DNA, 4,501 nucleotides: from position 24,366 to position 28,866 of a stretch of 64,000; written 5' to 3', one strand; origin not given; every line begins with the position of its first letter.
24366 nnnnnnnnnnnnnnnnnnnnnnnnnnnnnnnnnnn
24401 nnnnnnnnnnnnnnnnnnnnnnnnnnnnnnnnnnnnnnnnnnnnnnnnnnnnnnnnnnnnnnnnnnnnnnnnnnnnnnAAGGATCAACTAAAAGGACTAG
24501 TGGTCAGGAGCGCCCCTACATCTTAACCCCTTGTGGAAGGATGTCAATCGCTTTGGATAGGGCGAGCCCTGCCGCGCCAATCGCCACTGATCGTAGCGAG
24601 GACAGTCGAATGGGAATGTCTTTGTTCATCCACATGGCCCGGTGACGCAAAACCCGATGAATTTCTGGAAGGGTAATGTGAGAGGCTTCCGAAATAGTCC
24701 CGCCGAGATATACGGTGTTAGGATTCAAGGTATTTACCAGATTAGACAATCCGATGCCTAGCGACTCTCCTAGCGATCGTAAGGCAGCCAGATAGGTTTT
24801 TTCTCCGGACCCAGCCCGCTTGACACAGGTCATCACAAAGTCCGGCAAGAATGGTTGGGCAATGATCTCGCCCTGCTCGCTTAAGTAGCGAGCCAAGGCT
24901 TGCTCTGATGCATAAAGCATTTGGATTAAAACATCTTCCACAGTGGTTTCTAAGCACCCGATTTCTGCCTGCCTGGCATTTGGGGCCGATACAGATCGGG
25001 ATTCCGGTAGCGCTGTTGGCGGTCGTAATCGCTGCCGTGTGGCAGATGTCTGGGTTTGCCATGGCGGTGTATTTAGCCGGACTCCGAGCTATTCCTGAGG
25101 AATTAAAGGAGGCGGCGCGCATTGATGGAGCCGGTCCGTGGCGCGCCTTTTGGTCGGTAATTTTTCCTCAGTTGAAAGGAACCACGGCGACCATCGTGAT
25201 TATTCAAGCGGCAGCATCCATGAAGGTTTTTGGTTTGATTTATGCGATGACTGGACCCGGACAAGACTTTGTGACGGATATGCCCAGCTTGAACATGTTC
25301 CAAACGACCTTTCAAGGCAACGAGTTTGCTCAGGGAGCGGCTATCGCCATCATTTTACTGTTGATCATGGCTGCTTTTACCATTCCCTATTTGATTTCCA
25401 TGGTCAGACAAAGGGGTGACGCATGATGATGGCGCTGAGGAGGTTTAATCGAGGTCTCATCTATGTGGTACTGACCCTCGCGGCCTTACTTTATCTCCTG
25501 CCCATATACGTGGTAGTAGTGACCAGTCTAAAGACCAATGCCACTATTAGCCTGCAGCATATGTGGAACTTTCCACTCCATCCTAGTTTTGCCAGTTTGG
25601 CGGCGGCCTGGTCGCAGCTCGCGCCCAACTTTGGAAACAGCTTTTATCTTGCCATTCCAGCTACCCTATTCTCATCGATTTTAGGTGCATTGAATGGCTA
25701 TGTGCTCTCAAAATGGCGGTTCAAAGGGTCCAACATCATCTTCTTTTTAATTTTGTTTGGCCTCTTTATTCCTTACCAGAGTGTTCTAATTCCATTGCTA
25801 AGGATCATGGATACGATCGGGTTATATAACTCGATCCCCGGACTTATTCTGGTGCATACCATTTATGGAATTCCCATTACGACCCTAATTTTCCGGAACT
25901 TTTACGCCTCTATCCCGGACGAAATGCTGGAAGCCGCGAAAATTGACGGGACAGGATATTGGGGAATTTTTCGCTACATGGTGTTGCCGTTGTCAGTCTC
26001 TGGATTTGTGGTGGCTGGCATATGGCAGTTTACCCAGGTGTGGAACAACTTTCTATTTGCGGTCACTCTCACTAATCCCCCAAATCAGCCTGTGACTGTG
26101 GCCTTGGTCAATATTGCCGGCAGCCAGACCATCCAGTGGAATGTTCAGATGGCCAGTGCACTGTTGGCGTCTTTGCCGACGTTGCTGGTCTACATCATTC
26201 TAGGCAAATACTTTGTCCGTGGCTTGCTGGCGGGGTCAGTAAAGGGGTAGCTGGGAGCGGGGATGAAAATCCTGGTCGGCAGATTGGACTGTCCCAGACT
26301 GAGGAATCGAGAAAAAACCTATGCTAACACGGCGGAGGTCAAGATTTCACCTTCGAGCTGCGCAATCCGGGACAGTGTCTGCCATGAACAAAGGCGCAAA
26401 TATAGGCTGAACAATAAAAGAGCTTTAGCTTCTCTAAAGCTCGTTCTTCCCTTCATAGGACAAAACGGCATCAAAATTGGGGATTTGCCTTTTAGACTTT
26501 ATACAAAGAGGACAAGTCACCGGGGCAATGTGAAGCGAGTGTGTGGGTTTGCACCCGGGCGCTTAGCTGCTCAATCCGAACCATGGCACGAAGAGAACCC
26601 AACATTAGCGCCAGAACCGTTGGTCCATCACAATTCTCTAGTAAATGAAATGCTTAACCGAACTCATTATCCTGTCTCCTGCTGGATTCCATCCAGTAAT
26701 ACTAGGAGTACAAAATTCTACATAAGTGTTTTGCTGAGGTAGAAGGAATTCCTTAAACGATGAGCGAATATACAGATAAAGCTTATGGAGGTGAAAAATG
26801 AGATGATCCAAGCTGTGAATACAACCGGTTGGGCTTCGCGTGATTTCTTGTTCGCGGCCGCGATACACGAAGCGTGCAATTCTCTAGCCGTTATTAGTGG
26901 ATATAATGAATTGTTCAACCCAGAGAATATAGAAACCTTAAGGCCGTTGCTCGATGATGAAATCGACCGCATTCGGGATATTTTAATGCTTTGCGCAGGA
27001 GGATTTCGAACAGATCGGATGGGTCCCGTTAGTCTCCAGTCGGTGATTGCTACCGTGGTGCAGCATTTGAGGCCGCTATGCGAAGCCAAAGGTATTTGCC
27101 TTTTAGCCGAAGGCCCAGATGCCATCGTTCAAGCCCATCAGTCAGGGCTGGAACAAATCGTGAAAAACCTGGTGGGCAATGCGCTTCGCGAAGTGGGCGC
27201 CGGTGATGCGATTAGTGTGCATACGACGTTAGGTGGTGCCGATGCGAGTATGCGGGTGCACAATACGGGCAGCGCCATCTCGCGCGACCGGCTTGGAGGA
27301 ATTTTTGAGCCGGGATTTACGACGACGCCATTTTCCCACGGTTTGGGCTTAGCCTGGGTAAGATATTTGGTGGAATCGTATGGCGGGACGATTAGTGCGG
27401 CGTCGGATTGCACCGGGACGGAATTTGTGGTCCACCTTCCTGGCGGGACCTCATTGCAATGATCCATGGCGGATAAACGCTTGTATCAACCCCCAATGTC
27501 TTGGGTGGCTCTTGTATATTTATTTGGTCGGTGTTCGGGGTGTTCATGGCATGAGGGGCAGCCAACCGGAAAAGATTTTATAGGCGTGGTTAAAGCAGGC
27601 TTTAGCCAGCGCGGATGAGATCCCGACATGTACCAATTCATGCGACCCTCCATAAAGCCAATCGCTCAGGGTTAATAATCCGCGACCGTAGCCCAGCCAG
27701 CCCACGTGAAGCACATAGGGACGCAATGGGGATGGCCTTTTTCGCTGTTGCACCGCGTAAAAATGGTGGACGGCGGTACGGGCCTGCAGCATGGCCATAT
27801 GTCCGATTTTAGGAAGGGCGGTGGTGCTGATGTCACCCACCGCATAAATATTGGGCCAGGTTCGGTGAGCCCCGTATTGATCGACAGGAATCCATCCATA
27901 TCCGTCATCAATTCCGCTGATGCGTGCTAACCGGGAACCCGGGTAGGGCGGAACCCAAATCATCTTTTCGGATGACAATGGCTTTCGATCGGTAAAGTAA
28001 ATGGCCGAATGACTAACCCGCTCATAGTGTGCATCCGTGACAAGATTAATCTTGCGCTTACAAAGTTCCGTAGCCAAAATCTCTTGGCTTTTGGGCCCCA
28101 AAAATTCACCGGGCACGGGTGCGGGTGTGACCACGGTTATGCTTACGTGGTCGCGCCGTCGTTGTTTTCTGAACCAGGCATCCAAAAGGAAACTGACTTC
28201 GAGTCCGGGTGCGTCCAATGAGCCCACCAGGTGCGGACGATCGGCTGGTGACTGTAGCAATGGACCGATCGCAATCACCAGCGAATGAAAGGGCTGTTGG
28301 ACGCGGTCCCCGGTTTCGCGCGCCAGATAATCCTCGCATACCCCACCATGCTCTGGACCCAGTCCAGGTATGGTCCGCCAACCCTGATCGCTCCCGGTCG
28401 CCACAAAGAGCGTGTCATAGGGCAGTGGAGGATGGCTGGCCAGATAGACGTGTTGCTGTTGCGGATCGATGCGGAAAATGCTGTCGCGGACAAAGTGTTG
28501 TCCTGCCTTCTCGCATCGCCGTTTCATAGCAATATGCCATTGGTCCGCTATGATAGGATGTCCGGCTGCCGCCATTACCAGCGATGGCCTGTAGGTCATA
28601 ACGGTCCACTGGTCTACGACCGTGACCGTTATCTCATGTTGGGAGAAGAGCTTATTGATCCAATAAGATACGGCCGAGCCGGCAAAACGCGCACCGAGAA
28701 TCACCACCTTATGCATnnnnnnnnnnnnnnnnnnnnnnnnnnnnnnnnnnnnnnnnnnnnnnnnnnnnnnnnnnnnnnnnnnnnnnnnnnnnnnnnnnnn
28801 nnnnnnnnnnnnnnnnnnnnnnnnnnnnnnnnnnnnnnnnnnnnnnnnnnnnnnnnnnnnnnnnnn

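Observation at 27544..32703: Cluster of three divergent SQR-like flavoproteins with incomplete cysteine sets, plus a degenerate membrane GltS-like protein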

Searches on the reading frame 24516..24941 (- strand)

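Call 23: search_protein_families(library=pfam, proteins=[window:24516-24941:-], max_evalue=0.001)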
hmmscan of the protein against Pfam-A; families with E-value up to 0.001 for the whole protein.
window:24516-24941:- (141 aa): 1 family
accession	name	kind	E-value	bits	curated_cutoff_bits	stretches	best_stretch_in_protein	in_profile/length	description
PF00480.26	ROK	-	1.5e-07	31.7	22.9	1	10-127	178-291/294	ROK family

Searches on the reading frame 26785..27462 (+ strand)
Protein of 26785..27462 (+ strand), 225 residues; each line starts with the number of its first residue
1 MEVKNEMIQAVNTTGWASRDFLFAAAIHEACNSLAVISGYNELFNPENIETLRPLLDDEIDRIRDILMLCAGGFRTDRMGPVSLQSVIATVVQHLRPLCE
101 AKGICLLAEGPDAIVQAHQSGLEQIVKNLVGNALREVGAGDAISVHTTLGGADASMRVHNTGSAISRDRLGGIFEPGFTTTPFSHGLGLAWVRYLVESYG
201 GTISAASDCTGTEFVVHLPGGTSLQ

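Call 23: search_protein_families(library=pfam, proteins=[window:26785-27462:+], max_evalue=0.001)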
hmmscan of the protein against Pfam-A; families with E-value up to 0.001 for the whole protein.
window:26785-27462:+ (225 aa): 1 family
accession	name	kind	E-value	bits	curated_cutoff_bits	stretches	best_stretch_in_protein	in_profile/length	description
PF02518.31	HATPase_c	-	6.8e-18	65.6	26.4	1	119-219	3-108/111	Histidine kinase-, DNA gyrase B-, and HSP90-like ATPase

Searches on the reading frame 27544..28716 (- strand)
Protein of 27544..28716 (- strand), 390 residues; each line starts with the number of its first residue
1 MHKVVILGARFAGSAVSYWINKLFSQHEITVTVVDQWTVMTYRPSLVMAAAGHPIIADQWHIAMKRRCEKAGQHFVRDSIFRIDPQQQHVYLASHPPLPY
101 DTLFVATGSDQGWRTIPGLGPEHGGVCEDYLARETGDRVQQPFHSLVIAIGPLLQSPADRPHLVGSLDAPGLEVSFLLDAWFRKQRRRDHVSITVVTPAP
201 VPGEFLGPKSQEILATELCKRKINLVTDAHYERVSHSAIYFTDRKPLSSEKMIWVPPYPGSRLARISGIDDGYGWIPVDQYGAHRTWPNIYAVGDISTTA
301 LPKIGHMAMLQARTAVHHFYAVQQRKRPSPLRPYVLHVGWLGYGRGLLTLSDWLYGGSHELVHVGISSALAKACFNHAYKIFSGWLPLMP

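Call 3: search_protein_families(library=pfam, proteins=[window:27544-28716:-], max_evalue=0.01)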
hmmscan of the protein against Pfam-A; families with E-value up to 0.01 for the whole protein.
window:27544-28716:- (390 aa): 1 family
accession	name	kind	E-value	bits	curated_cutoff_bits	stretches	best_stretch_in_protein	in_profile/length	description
PF07992.20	Pyr_redox_2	-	1.3e-14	54.8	26.1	1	3-309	2-288/291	Pyridine nucleotide-disulphide oxidoreductase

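Call 4: search_protein_families(library=ncbifam, proteins=[window:27544-28716:-], max_evalue=0.01)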
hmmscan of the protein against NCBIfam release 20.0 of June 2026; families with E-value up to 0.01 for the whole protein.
window:27544-28716:- (390 aa): 9 families
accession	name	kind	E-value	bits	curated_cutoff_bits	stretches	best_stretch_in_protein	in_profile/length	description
NF049943.1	SQR_III_seleno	exception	7.6e-36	123.8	525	1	3-322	2-315/406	type III sulfide quinone reductase, selenoprotein subtype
TIGR03169.1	Nterm_to_SelD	hypoth_equivalog_domain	2.5e-21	76.4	310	1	28-333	25-321/365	pyridine nucleotide-disulfide oxidoreductase family protein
TIGR04369.1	fusion_not_SelD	hypoth_equivalog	1.8e-06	26.4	700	1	25-110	21-105/701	oxidoreductase/SelD-related fusion protein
NF042949.2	3PPDioc_HcaD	equivalog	0.00012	20.9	450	0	3-110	3-109/386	3-phenylpropionate/cinnamic acid dioxygenase ferredoxin--NAD(+) reductase subunit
TIGR03385.1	CoA_CoA_reduc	equivalog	0.00026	19.9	578.8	0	212-300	195-286/439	CoA-disulfide reductase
TIGR02374.1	nitri_red_nirB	equivalog_domain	0.00068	18.2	578.35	0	73-118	70-115/794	nitrite reductase large subunit NirB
NF010037.0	PRK13512.1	equivalog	0.0012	17.9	394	0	214-308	195-290/438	CoA-disulfide reductase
TIGR01350.1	lipoamide_DH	equivalog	0.0021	16.8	408.8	1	262-325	275-335/461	dihydrolipoyl dehydrogenase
NF003585.0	PRK05249.1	equivalog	0.0022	16.7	465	1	194-326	203-340/464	Si-specific NAD(P)(+) transhydrogenase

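Call 7: find_encoding_contigs(protein=window:27544-28716:-, flank=10000, max_places=6)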
Protein window:27544-28716:- (390 aa): 9 contigs read that carry it; 3 places shown.
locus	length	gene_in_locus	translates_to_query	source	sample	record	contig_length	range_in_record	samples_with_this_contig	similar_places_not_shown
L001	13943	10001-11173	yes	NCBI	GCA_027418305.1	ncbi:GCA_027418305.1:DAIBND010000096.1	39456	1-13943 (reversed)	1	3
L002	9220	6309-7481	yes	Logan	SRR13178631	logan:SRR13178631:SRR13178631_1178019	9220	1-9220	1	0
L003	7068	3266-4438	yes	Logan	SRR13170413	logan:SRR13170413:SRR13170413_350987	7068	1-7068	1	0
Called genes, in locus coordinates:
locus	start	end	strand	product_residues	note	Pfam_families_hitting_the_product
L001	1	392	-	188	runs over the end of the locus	PF04542:Sigma70_r2, PF08281:Sigma70_r4_2, PF04545:Sigma70_r4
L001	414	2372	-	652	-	-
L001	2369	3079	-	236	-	-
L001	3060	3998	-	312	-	PF00005:ABC_tran, PF02463:SMC_N (faint), PF13304:AAA_21 (weak)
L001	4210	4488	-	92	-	-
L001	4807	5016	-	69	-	-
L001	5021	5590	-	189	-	-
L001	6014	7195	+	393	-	PF07992:Pyr_redox_2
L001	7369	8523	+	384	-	PF07992:Pyr_redox_2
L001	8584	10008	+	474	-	PF01645:Glu_synthase, PF00478:IMPDH (weak), PF01070:FMN_dh (weak)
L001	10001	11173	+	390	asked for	PF07992:Pyr_redox_2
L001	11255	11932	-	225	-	PF02518:HATPase_c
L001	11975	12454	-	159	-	-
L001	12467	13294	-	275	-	PF00528:BPD_transp_1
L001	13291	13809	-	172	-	PF00528:BPD_transp_1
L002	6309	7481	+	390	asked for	PF07992:Pyr_redox_2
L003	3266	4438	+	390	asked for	PF07992:Pyr_redox_2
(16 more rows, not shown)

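Call 74: predict_structure(alignment_id=A4)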
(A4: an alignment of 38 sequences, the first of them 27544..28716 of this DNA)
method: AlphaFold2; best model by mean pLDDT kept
length: 390 residues; sequences in the alignment: 38
mean_pLDDT: 94.8   pTM: 0.92
mean pLDDT of the five models: 94.8, 94.7, 94.4, 94.3, 94.0
residues with pLDDT >= 90: 356; 70-90: 32; 50-70: 2; < 50: 0
segments of 3 or more residues with pLDDT < 50: none
pLDDT, mean of each block of 10 residues (from residue 1): 96 96 96 96 91 85 96 98 98 98 96 95 91 92 97 91 90 97 95 98 96 98 98 98 98 96 97 96 98 92 92 97 95 95 96 95 97 94 82
secondary structure, 60 per line:
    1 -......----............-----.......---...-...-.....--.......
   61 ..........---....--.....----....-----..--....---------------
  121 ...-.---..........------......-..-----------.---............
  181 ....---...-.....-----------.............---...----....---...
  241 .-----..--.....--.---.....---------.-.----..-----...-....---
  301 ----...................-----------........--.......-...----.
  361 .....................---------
elements in order: E2-7 H12-23 E29-35 E39-41 H47-51 H54-60 E61-63 H64-70 E74-77 E80-84 E89-92 E102-105 H129-138 E145-150 H169-184 E192-196 H208-220 E224-226 E231-234 E238-241 E251-255 H262-266 E290-292 H305-323 E335-342 E345-351 E360-365 H366-381

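Call 78: fold_search(model_id=the predicted structure, library=pdb)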
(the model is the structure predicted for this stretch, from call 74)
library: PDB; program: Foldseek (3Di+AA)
matches with E <= 10: 1732; with E <= 0.001: 633
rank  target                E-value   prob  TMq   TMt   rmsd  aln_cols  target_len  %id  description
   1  3sy4                  7.4e-31  1.00  0.86  0.80   3.5       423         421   22  Crystal structure of sulfide:quinone oxidoreductase Ser126Ala variant from Acidithiobacillus ferrooxidans (released 2012-05-16)
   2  3sz0                  8.4e-31  1.00  0.86  0.80   3.3       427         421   21  Crystal structure of sulfide:quinone oxidoreductase from Acidithiobacillus ferrooxidans in complex with sodium selenide (released 2012-05-16)
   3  3szw                  1.0e-30  1.00  0.85  0.79   3.4       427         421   21  Crystal structure of sulfide:quinone oxidoreductase Cys128Ser variant from Acidithiobacillus ferrooxidans in complex wit (released 2012-05-16)
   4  3sx6                  1.7e-30  1.00  0.84  0.78   3.4       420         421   21  Crystal structure of sulfide:quinone oxidoreductase Cys356Ala variant from Acidithiobacillus ferrooxidans complexed with (released 2012-05-16)
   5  3t31                  1.8e-30  1.00  0.84  0.79   3.4       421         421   21  Crystal structure of sulfide:quinone oxidoreductase from Acidithiobacillus ferrooxidans in complex with decylubiquinone (released 2011-08-17)
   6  3sxi                  3.2e-30  1.00  0.85  0.79   3.3       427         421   21  Crystal structure of sulfide:quinone oxidoreductase Cys128Ala variant from Acidithiobacillus ferrooxidans complexed with (released 2012-05-16)
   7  3kpk                  5.4e-30  1.00  0.86  0.81   3.5       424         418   22  Crystal structure of sulfide:quinone oxidoreductase from Acidithiobacillus ferrooxidans, C160A mutant (released 2010-04-07)
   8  3t2y                  6.9e-30  1.00  0.85  0.82   3.4       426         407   21  Crystal structure of sulfide:quinone oxidoreductase His132Ala variant from Acidithiobacillus ferrooxidans with bound dis (released 2012-05-16)
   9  3hyv_A                2.6e-29  1.00  0.86  0.78   2.5       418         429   17  3-D X-Ray structure of the sulfide:quinone oxidoreductase from the hyperthermophilic bacterium Aquifex aeolicus (released 2009-07-14)
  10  3szf                  7.3e-29  1.00  0.84  0.78   3.4       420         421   21  Crystal structure of sulfide:quinone oxidoreductase H198A variant from Acidithiobacillus ferrooxidans in complex with bo (released 2012-05-16)
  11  3t2z_A                1.0e-28  1.00  0.85  0.78   3.3       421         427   21  Crystal structure of sulfide:quinone oxidoreductase from Acidithiobacillus ferrooxidans (released 2011-08-17)
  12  8dhk_B                3.7e-27  1.00  0.84  0.81   3.4       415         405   17  Crystal structure of human Sulfide Quinone Oxidoreductase K207E (released 2023-07-19)
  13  5kmp_A                5.0e-27  1.00  0.78  0.78   4.1       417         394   20  The structure of G164E variant of type II NADH dehydrogenase from Caldalkalibacillus thermarum (released 2017-01-25)
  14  9a5s_A                6.7e-27  1.00  0.75  0.82   3.8       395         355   16  Integrative model of YUTJ-FER by crosslinking MS and deep learning (released 2024-09-18)
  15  8dhk_A                1.2e-26  1.00  0.83  0.80   3.5       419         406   17  Crystal structure of human Sulfide Quinone Oxidoreductase K207E (released 2023-07-19)
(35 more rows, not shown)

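Call 83: search_protein_representatives(alignment_id=A4)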
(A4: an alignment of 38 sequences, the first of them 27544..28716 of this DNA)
Query: 38 sequences, 393 profile positions. Proteins with E-value up to 0.001 (for the whole library): 18863; up to 1e-10: 6243; up to 1e-30: 187. The best 150 are listed.
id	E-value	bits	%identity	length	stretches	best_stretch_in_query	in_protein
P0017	3.2e-179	612.2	-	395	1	1-393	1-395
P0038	6.2e-165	565.1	-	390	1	3-393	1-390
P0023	5.2e-161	552.2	-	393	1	3-393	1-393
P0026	1.2e-159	547.8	-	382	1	3-383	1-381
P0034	5.9e-158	542.2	-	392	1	3-393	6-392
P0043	4.2e-152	522.9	-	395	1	3-393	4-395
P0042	1.1e-151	521.5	-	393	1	1-393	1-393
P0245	7.5e-139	479.3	-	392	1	5-393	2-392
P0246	3.2e-136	470.6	-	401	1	4-393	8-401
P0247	3.9e-128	444.0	-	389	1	16-393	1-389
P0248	1.3e-124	432.5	-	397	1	1-393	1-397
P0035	5.1e-123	427.2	-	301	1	3-302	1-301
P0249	8.6e-118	410.0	-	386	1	3-389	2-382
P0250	4.7e-109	381.2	-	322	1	3-319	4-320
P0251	9.5e-92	324.2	-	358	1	34-393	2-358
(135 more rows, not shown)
